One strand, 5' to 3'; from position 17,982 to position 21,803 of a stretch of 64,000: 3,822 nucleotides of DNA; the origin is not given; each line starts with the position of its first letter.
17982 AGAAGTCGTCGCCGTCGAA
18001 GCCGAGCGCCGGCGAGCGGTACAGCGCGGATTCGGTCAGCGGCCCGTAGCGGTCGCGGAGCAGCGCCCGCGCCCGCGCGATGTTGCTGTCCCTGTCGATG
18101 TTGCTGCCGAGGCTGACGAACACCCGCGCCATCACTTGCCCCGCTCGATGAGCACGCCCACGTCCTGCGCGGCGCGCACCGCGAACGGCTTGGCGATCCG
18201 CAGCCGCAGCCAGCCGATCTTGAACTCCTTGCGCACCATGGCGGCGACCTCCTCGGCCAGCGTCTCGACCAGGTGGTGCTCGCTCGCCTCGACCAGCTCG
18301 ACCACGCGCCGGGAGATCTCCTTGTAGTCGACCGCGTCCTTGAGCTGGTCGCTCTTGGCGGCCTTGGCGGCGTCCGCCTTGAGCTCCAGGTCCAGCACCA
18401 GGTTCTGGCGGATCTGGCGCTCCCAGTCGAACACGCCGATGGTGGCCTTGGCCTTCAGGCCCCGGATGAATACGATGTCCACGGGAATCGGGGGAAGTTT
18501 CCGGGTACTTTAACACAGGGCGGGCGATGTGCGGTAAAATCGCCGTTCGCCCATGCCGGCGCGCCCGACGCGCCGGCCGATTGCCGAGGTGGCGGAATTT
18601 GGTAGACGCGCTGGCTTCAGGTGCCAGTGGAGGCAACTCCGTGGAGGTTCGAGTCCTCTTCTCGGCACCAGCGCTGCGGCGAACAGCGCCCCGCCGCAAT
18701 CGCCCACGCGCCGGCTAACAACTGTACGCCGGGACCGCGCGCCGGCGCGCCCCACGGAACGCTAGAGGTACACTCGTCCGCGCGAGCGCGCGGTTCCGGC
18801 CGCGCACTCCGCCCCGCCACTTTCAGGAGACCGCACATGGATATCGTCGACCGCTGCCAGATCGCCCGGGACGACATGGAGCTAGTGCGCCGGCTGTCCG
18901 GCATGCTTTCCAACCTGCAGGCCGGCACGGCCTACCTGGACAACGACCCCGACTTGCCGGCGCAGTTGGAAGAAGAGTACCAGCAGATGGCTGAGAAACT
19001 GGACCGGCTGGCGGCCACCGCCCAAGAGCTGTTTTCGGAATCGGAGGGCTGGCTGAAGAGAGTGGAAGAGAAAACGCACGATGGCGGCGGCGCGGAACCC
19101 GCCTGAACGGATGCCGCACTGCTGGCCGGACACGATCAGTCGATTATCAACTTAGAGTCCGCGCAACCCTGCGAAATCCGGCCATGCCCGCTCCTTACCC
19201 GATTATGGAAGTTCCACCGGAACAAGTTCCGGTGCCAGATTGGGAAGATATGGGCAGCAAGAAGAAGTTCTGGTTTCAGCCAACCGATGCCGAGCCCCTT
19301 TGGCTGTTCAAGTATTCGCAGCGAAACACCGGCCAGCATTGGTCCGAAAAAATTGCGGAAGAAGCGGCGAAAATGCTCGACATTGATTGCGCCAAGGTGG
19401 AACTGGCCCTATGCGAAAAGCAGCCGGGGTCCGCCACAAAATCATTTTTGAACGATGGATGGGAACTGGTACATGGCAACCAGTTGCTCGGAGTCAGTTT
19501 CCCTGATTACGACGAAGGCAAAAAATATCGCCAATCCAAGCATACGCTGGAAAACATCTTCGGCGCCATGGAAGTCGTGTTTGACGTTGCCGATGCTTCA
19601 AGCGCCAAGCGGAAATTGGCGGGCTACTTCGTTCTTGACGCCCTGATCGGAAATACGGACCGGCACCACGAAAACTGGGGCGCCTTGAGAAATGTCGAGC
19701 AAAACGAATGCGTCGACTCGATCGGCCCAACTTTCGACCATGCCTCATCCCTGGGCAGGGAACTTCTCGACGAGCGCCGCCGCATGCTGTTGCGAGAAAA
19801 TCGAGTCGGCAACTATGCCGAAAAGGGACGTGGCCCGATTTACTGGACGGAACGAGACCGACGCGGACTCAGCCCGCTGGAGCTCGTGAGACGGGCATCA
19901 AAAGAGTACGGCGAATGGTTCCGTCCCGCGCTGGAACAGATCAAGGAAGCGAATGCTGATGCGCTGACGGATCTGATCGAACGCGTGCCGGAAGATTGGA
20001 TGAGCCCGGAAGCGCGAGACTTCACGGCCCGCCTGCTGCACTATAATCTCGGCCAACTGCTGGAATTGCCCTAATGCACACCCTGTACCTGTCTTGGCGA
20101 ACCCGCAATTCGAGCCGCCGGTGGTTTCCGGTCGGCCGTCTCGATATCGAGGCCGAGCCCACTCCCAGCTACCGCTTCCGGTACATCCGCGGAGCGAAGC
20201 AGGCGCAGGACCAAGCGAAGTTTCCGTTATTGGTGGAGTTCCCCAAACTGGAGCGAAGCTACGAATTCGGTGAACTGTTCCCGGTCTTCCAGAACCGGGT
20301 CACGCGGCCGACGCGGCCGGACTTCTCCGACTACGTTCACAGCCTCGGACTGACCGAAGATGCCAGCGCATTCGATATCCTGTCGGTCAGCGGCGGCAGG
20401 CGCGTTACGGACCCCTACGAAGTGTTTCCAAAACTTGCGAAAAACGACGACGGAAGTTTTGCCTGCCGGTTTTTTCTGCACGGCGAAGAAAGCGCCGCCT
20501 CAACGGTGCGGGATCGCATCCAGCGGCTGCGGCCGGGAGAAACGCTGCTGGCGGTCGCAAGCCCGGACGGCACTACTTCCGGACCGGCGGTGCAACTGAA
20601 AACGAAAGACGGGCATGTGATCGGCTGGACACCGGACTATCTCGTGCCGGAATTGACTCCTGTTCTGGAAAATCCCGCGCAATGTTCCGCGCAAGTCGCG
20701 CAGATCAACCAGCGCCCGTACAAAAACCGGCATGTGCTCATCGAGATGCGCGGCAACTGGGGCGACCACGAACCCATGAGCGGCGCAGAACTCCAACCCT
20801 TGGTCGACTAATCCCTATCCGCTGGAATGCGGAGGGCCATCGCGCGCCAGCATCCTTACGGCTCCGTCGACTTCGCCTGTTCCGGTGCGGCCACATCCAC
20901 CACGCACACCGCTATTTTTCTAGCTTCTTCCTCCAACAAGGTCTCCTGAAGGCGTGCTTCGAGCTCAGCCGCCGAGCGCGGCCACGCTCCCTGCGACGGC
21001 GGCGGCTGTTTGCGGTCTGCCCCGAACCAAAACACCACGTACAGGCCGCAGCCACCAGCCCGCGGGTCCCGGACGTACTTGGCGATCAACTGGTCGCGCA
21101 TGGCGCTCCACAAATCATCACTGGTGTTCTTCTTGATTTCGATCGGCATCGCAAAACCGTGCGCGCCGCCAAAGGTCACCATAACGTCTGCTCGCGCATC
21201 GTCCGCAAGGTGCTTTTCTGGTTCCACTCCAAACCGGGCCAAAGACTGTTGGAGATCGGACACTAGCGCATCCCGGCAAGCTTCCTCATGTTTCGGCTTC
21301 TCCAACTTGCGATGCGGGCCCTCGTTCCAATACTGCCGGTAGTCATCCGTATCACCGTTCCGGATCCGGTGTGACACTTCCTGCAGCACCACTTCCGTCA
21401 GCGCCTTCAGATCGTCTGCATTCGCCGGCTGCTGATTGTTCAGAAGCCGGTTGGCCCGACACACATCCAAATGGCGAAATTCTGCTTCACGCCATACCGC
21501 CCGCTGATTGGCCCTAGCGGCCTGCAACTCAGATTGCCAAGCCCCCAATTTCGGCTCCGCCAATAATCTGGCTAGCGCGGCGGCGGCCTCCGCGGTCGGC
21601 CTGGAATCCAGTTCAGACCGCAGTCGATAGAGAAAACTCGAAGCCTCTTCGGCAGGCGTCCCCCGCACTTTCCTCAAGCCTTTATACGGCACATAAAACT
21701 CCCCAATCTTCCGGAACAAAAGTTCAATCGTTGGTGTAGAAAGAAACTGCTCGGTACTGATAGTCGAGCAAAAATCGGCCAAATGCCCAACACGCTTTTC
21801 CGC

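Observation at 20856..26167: AAA_14/DUF4143 ATPase coupled to an NLR-like NACHT protein with a C-terminal nuclease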

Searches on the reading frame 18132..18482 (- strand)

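Call 18: search_protein_families(library=pfam, proteins=[window:18132-18482:-], max_evalue=0.01)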
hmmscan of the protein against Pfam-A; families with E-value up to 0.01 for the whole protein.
window:18132-18482:- (116 aa): 1 family
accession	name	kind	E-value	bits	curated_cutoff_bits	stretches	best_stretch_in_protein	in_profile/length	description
PF02152.23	FolB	-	1.4e-32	113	31.8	1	4-113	1-113/113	Dihydroneopterin aldolase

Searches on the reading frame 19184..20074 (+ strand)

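Call 18: search_protein_families(library=pfam, proteins=[window:19184-20074:+], max_evalue=0.01)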
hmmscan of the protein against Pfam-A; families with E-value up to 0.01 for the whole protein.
window:19184-20074:+ (296 aa): 1 family
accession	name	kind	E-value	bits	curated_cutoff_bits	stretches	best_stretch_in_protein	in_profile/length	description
PF07804.18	HipA_C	-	1.5e-10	41.5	30.5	1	24-203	5-174/213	HipA-like C-terminal domain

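Call 110: search_protein_families(library=padloc, proteins=[window:19184-20074:+], max_evalue=0.001)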
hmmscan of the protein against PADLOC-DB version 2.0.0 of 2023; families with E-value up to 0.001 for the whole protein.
window:19184-20074:+ (296 aa): 9 families
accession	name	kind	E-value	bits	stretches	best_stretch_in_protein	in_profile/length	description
PDLC04345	PDC-M03A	-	5.3e-85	283.3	1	17-292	12-298/302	-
PDLC04344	PDC-M03A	-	2.7e-79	264.8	1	4-295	4-301/305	-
PDLC04342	PDC-M03A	-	3.9e-64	215.1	1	17-294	14-295/299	-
PDLC04343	PDC-M03A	-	6.6e-54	181.3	1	20-296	88-370/370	-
PDLC04340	PDC-M03A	-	1.9e-49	166.7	1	23-290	18-270/280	-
PDLC04339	PDC-M03A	-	1.6e-34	117.6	1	24-289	19-281/293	-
PDLC04341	PDC-M03A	-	5.5e-33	112.7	1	5-209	3-213/294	-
PDLC04337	PDC-M03A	-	4.1e-22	77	1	144-295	89-244/250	-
PDLC04338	PDC-M03A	-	4e-21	73.5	1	20-294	117-406/428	-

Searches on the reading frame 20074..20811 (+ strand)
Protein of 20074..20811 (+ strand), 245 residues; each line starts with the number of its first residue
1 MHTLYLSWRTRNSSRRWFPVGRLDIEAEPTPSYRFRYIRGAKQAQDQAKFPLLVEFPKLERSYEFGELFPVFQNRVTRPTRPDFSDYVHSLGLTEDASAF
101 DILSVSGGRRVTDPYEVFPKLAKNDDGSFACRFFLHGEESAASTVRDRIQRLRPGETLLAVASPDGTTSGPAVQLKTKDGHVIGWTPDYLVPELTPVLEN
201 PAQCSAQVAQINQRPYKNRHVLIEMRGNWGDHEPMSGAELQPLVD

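Call 18: search_protein_families(library=pfam, proteins=[window:20074-20811:+], max_evalue=0.01)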
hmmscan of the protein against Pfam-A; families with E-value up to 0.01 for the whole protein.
window:20074-20811:+ (245 aa): 0 families

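Call 110: search_protein_families(library=padloc, proteins=[window:20074-20811:+], max_evalue=0.001)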
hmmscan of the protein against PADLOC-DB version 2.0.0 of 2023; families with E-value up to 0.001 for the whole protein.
window:20074-20811:+ (245 aa): 7 families
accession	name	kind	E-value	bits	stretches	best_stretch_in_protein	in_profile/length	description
PDLC04347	PDC-M03B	-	1.4e-62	209.4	1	1-243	1-242/245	-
PDLC04348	PDC-M03B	-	2.8e-43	146.4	1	2-239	5-241/248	-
PDLC04352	PDC-M03B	-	3.2e-30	103.5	1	3-229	7-230/250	-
PDLC04349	PDC-M03B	-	4.7e-28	96.4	1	3-226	9-228/232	-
PDLC04346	PDC-M03B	-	3.7e-27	93.6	1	53-243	4-204/262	-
PDLC04350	PDC-M03B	-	1.7e-17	61.6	1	1-237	1-235/280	-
PDLC04351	PDC-M03B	-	8.4e-14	49.7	1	31-187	31-188/255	-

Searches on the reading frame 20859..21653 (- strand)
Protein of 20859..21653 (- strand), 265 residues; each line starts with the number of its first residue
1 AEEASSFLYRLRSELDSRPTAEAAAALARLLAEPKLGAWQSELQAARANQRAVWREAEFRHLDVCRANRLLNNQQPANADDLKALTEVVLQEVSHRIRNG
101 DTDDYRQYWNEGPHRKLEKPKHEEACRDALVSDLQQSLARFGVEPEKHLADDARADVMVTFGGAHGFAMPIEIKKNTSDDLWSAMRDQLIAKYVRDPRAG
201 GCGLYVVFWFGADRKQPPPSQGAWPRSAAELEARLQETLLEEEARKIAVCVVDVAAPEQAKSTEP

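Call 70: predict_structure(alignment_id=A2)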
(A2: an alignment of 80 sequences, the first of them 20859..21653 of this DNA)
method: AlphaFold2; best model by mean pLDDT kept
length: 265 residues; sequences in the alignment: 80
mean_pLDDT: 89.4   pTM: 0.72
mean pLDDT of the five models: 89.4, 88.6, 88.6, 87.9, 87.1
residues with pLDDT >= 90: 197; 70-90: 36; 50-70: 32; < 50: 0
segments of 3 or more residues with pLDDT < 50: none
pLDDT, mean of each block of 10 residues (from residue 1): 91 95 94 96 94 80 63 81 95 95 95 95 97 95 81 85 93 95 93 88 97 73 88 95 95 88 60
secondary structure, 60 per line:
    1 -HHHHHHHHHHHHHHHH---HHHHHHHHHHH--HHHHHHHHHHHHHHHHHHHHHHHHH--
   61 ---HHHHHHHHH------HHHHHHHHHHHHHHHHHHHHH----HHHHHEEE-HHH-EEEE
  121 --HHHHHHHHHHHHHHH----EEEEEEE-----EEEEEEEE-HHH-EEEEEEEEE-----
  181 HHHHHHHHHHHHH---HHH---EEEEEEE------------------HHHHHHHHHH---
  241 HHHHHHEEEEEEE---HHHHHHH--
elements in order: H2-17 H21-31 H34-58 H64-72 H79-99 H104-108 E109-111 E117-120 H123-137 E142-148 E154-161 E167-175 H181-193 E203-209 H228-237 H241-246 E247-253 H257-263

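Call 74: fold_search(model_id=the predicted structure, library=pdb)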
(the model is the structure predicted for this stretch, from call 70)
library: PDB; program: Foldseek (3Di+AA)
matches with E <= 10: 889; with E <= 0.001: 0
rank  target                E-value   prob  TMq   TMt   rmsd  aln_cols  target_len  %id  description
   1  6ut7_G                4.4e-03  0.99  0.29  0.20   6.6       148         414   13  Fitted model for the tetradecameric assembly of Thermococcus gammatolerans McrB AAA+ hexamers with bound McrC (released 2020-10-21)
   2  4dap                  1.9e-02  0.85  0.26  0.28   6.0       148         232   14  The structure of Escherichia coli SfsA (released 2013-08-14)
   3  7vsr_M                3.1e-02  0.69  0.26  0.23  18.9       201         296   11  Structure of McrBC (stalkless mutant) (released 2023-02-15)
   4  8q44_A                3.1e-02  0.63  0.31  0.21  17.0       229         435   12  Crystal structure of cA4-bound Can2 (E364R) in complex with oligo-T DNA (released 2023-11-22)
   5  8z4i_A                3.4e-02  0.82  0.25  0.18   6.0       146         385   10  crystal structure of Cdn1 in complex with cA3 (released 2026-02-04)
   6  2zix_A                3.9e-02  0.54  0.21  0.21   7.3       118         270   14  Crystal structure of the Mus81-Eme1 complex (released 2008-04-29)
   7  9f9l_A                4.6e-02  0.47  0.19  0.24   8.1       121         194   14  Crystal structure of MUS81-EME1 bound by compound 16. (released 2024-07-03)
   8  9f99_A                4.6e-02  0.44  0.19  0.26   8.8       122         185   16  Crystal structure of MUS81-EME1 bound by compound 10. (released 2024-06-19)
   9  8q43_A                4.6e-02  0.44  0.31  0.22  23.5       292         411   10  Crystal structure of cA4-bound Can2 (E341A) in complex with oligo-C DNA (released 2023-11-22)
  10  3bm3_A                4.6e-02  0.38  0.23  0.24  13.2       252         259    9  Restriction endonuclease PspGI-substrate DNA complex (released 2008-09-16)
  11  3bm3_B                4.6e-02  0.33  0.22  0.22  13.4       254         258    9  Restriction endonuclease PspGI-substrate DNA complex (released 2008-09-16)
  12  8gh6_A                5.5e-02  0.35  0.21  0.08  14.5       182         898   10  Bombyx mori R2 retrotransposon initiating target-primed reverse transcription (released 2023-04-05)
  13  9nxx_B                5.5e-02  0.28  0.17  0.13  11.8       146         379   12  LmuA_conformation 1 (released 2025-12-17)
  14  8iby_C                6.2e-02  0.41  0.21  0.09  11.5       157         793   10  Structure of R2 with 5'ORF (released 2023-09-20)
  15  4p0p_A                6.6e-02  0.51  0.21  0.20   7.6       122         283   17  Crystal structure of Human Mus81-Eme1 in complex with 5'-flap DNA, and Mg2+ (released 2014-05-28)
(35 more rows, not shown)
